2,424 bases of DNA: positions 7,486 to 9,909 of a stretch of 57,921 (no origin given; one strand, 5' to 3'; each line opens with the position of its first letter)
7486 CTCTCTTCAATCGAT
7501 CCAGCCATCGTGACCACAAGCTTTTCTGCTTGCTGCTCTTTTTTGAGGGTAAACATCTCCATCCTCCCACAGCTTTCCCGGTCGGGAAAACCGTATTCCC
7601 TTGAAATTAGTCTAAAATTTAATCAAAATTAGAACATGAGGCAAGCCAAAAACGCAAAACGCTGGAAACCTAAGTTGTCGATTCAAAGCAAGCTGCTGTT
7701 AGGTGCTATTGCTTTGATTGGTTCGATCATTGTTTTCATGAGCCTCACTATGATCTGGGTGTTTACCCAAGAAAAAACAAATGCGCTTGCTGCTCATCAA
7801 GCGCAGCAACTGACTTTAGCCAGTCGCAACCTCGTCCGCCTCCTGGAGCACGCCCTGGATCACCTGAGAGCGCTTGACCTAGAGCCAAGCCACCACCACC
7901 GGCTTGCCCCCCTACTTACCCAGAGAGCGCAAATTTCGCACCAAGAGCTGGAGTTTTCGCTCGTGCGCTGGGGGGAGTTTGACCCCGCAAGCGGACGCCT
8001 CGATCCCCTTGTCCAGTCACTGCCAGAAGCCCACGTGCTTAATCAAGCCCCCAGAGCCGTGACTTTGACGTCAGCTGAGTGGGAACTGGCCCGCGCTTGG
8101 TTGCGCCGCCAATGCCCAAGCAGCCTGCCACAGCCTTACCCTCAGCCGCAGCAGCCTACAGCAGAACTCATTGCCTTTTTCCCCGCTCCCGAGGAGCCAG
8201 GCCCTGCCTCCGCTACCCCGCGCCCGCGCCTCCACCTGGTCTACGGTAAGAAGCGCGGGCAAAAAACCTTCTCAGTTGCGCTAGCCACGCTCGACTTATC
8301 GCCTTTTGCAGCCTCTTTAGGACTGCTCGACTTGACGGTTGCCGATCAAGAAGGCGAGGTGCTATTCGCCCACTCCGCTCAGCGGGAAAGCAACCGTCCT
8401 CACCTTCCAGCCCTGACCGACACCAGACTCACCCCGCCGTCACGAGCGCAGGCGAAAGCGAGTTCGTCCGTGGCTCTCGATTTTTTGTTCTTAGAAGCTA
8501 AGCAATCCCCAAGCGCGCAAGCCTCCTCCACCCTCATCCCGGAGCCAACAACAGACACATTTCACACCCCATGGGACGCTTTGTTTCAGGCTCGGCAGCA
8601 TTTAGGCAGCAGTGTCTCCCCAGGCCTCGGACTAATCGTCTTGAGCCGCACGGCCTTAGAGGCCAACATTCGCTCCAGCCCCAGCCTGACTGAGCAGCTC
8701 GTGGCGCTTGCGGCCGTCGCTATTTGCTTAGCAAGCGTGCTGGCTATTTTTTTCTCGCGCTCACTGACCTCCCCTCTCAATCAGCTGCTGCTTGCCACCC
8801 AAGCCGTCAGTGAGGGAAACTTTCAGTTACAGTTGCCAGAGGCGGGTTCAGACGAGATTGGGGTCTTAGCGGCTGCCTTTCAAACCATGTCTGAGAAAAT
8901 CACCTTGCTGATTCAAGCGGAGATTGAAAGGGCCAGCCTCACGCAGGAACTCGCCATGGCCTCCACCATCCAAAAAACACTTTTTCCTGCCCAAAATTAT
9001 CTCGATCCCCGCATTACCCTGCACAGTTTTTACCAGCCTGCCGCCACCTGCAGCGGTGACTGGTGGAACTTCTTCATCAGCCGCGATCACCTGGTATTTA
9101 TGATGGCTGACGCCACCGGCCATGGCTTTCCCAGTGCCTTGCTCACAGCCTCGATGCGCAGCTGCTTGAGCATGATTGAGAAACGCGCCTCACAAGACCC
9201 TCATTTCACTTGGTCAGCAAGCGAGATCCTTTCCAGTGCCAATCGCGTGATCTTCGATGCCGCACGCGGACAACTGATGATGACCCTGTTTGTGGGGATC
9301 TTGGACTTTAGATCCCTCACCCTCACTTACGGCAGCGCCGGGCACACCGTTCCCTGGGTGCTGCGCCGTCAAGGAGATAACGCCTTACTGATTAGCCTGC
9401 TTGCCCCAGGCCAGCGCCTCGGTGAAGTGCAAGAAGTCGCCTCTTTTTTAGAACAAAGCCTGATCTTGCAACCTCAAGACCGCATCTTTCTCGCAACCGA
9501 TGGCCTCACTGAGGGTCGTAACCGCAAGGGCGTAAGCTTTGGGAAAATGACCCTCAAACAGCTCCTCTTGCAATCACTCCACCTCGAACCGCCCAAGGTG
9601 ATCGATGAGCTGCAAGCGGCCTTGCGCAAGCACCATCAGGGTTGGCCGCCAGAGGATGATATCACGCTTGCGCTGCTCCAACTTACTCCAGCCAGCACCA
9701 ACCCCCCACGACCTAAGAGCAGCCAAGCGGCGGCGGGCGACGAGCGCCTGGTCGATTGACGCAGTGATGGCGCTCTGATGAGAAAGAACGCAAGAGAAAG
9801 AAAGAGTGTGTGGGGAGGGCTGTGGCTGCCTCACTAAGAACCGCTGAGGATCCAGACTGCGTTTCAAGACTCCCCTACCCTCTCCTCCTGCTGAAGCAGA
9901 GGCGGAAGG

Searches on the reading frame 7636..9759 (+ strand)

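Call 9: search_protein_families(library=pfam, proteins=[window:7636-9759:+], max_evalue=0.01)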
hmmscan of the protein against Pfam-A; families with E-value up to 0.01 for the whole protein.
window:7636-9759:+ (707 aa): 2 families
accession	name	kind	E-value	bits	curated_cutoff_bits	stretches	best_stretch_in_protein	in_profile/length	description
PF07228.17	SpoIIE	-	3.6e-33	115.6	25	1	483-682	2-190/192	Stage II sporulation protein E (SpoIIE)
PF00672.30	HAMP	-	3.4e-13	50.1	25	1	372-422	1-51/53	HAMP domain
